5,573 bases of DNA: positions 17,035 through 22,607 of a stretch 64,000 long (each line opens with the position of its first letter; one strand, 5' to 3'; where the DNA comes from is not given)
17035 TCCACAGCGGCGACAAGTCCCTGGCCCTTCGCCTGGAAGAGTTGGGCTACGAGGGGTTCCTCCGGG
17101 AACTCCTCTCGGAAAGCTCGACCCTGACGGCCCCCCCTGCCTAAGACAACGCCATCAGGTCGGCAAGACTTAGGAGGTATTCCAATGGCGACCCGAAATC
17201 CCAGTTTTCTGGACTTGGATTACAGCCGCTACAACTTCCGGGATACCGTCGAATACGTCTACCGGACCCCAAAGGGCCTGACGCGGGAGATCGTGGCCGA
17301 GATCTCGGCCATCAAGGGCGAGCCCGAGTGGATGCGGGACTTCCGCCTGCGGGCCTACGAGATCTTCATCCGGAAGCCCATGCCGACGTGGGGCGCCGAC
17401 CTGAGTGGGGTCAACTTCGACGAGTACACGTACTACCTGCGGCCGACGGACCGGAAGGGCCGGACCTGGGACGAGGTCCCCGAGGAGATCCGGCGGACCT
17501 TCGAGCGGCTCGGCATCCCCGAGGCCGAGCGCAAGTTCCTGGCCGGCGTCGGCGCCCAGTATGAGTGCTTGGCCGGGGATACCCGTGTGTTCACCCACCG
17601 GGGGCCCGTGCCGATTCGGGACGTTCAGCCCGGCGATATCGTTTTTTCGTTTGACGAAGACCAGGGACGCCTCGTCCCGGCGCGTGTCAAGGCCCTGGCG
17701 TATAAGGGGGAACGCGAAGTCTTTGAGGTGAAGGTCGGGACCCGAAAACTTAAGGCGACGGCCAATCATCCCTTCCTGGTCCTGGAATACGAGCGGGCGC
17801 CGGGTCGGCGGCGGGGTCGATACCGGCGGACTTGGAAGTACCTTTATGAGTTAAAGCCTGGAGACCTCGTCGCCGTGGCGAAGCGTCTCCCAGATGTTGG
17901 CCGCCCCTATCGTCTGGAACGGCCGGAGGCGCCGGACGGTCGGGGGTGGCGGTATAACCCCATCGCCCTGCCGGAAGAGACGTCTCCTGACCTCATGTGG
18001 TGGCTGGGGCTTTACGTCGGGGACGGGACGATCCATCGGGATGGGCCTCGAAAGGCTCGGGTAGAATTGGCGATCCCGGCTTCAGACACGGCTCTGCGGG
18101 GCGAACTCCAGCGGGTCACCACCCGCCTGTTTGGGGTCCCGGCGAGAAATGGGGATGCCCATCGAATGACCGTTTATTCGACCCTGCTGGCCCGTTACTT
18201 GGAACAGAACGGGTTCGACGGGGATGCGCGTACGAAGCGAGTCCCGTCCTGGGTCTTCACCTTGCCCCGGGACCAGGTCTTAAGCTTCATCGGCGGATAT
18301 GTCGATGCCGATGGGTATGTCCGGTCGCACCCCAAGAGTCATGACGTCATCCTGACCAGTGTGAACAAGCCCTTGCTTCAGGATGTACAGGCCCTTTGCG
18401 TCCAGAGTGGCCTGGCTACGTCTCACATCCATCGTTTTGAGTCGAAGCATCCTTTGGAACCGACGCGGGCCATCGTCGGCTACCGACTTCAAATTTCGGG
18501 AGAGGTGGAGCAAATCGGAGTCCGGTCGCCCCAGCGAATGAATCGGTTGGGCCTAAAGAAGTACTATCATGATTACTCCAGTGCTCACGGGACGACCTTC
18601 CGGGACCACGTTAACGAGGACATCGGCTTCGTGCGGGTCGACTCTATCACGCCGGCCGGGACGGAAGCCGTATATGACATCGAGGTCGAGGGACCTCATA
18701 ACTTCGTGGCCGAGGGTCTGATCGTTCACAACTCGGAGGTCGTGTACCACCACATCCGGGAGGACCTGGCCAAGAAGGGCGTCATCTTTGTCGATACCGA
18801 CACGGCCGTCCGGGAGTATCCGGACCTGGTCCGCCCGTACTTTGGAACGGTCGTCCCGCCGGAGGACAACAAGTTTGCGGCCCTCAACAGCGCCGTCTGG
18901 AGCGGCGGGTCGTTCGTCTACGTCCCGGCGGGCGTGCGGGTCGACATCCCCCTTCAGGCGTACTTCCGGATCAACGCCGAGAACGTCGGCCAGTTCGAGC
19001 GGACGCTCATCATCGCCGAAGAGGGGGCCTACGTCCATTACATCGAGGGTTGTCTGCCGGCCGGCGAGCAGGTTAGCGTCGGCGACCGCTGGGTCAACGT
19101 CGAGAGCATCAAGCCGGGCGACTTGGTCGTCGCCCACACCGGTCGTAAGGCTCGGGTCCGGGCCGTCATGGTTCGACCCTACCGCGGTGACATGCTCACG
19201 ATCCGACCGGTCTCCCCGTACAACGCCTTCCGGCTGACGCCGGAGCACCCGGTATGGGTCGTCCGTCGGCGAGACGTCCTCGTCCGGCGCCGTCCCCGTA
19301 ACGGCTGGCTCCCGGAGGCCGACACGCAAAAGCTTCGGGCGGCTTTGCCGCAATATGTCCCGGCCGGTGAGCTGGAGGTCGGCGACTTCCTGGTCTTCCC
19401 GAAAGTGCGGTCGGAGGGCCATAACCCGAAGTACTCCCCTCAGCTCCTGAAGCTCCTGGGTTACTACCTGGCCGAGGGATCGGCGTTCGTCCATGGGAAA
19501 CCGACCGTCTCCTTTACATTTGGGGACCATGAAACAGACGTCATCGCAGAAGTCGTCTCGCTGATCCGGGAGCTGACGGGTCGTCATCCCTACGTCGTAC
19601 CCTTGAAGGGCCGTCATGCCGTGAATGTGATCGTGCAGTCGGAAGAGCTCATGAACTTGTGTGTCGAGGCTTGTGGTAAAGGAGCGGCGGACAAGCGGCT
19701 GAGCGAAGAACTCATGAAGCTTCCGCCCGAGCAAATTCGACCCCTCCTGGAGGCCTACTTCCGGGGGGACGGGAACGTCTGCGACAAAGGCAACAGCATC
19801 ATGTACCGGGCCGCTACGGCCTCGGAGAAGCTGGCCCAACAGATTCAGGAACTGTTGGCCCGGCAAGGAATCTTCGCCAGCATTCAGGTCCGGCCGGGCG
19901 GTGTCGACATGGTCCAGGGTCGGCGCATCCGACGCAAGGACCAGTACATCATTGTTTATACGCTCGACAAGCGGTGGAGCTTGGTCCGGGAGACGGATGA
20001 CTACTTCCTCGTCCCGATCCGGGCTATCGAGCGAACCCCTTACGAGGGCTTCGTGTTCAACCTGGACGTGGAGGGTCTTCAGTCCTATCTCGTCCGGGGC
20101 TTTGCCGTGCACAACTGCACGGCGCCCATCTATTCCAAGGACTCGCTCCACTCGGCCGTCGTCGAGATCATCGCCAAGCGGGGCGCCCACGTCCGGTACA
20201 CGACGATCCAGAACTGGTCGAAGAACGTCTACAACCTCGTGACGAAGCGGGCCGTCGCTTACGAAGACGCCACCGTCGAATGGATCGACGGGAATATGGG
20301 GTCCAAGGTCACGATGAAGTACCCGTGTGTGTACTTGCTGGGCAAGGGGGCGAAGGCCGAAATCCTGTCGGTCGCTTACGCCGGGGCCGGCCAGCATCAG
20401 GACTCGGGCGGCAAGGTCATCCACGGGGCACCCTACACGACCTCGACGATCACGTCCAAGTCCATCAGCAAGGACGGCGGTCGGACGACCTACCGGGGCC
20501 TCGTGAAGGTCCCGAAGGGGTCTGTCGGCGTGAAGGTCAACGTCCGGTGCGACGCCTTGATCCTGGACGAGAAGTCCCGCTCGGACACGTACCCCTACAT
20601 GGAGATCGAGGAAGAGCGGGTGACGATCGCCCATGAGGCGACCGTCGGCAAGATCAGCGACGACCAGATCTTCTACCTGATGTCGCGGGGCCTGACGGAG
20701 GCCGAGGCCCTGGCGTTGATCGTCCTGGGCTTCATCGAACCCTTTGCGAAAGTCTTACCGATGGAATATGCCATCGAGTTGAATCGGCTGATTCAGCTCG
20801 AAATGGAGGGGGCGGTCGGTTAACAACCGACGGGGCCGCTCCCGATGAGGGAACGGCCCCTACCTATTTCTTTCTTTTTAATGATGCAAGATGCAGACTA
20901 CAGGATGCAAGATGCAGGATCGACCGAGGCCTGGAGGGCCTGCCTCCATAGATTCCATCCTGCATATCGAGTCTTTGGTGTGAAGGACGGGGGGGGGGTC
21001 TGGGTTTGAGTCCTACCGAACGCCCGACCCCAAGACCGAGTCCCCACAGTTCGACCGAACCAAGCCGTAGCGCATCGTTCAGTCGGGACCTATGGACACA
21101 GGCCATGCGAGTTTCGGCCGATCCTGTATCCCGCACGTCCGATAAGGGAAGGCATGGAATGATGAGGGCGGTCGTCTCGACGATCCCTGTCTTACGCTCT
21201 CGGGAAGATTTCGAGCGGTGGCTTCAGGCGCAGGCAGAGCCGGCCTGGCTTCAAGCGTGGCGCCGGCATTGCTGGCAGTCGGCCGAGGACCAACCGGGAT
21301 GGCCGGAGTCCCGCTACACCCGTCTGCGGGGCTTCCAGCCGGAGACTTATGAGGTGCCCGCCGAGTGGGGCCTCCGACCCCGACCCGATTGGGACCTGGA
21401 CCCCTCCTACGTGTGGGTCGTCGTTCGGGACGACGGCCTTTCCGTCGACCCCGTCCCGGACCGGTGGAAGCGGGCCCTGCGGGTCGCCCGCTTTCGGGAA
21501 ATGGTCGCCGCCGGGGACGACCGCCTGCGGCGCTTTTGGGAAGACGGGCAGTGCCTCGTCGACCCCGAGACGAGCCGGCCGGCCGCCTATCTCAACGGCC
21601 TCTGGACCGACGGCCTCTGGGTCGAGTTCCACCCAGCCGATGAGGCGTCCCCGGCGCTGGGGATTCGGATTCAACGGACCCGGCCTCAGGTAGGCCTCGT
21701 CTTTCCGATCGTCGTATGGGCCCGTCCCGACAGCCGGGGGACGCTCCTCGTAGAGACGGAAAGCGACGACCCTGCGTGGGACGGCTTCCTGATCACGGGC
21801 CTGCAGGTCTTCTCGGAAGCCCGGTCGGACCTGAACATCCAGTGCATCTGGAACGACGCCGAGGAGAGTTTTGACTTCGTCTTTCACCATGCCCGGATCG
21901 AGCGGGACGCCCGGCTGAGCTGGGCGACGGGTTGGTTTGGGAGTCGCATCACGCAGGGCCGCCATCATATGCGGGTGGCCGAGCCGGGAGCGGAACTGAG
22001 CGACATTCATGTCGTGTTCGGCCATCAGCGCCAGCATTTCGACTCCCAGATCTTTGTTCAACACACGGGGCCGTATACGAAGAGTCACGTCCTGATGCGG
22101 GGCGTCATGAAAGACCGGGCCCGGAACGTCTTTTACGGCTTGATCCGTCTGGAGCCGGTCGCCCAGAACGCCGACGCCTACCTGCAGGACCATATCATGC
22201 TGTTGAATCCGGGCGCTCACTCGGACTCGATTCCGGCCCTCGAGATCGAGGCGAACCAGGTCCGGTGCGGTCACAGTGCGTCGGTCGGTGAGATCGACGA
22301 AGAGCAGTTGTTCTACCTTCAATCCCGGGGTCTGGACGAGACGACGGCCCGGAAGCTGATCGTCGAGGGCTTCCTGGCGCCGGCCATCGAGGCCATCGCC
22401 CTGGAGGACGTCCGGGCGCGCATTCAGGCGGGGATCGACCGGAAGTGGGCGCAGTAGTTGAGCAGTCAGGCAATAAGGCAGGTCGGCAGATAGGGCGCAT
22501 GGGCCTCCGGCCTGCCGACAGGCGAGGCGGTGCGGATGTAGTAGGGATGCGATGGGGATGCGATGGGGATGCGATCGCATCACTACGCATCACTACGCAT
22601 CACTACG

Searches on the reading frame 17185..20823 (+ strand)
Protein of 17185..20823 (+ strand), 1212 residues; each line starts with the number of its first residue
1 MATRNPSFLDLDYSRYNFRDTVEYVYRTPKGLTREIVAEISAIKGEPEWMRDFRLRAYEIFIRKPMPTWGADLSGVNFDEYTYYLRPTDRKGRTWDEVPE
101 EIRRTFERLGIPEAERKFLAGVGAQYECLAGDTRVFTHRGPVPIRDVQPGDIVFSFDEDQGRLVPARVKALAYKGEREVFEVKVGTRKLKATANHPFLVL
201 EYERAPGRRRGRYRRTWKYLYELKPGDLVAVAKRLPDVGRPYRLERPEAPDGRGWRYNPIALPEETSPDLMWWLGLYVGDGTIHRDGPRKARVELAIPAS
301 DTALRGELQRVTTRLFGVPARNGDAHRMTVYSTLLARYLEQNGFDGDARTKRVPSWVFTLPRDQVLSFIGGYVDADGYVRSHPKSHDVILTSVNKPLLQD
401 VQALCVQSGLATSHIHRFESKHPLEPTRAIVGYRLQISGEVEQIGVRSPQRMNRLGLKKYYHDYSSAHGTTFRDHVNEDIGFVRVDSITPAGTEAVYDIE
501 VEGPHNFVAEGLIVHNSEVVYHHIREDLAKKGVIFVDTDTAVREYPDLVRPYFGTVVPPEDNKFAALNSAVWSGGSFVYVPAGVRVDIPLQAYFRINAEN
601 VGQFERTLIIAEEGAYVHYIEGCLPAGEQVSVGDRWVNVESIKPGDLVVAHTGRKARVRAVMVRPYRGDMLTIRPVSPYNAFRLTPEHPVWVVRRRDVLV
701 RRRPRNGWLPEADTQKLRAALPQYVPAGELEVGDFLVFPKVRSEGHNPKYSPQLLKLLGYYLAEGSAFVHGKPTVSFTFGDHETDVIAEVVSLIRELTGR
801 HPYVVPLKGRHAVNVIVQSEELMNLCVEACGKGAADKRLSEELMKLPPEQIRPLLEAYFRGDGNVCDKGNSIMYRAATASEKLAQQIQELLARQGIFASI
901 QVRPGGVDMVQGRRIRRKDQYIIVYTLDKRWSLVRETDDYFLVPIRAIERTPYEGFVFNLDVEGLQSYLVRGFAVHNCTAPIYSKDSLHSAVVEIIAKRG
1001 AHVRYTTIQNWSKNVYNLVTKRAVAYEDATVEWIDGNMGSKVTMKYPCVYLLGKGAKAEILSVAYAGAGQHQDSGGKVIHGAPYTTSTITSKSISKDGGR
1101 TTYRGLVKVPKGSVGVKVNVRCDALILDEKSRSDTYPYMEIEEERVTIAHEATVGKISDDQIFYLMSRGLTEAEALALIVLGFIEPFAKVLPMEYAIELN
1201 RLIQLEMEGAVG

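Call 66: search_protein_families(library=pfam, proteins=[window:17185-20823:+], max_evalue=0.0001)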
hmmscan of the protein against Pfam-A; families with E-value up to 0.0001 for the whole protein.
window:17185-20823:+ (1212 aa): 6 families
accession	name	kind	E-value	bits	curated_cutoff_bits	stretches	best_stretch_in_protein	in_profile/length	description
PF01458.23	SUFBD_core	-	6.2e-83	278.2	27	1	975-1183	27-232/232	SUF system FeS cluster assembly, SufBD core domain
PF14528.11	LAGLIDADG_3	-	1.4e-25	89.8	22.5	2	850-917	2-70/82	LAGLIDADG-like domain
PF14890.11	Intein_splicing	-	2.2e-24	86.5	35.8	1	143-516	11-155/155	Intein splicing domain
PF19295.5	SufBD_N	-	4.1e-09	36.8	23.5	1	510-591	90-171/172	SufBD protein N-terminal region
PF13403.11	Hint_2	-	5.3e-07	30.6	28.4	0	128-161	2-35/147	Hint domain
PF01079.26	Hint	-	9.8e-06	25.7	29.7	0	125-207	10-96/213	Hint module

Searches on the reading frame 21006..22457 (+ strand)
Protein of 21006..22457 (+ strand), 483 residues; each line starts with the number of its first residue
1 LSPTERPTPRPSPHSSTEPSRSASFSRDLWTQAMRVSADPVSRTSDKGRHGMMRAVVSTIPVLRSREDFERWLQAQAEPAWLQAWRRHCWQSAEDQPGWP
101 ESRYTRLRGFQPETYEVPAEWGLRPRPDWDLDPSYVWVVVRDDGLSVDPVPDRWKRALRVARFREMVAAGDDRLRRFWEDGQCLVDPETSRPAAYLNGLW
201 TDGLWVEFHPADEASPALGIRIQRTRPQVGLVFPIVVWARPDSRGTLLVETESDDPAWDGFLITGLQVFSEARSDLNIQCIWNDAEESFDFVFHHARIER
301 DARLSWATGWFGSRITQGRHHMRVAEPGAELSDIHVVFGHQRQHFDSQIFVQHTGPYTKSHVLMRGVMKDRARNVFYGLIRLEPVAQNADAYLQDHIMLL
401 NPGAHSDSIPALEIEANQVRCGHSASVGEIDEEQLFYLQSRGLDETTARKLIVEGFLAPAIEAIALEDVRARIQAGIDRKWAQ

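Call 66: search_protein_families(library=pfam, proteins=[window:21006-22457:+], max_evalue=0.0001)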
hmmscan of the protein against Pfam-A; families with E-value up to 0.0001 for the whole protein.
window:21006-22457:+ (483 aa): 1 family
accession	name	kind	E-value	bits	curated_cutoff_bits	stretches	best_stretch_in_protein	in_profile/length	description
PF01458.23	SUFBD_core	-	1.2e-60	205.3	27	1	235-456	14-232/232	SUF system FeS cluster assembly, SufBD core domain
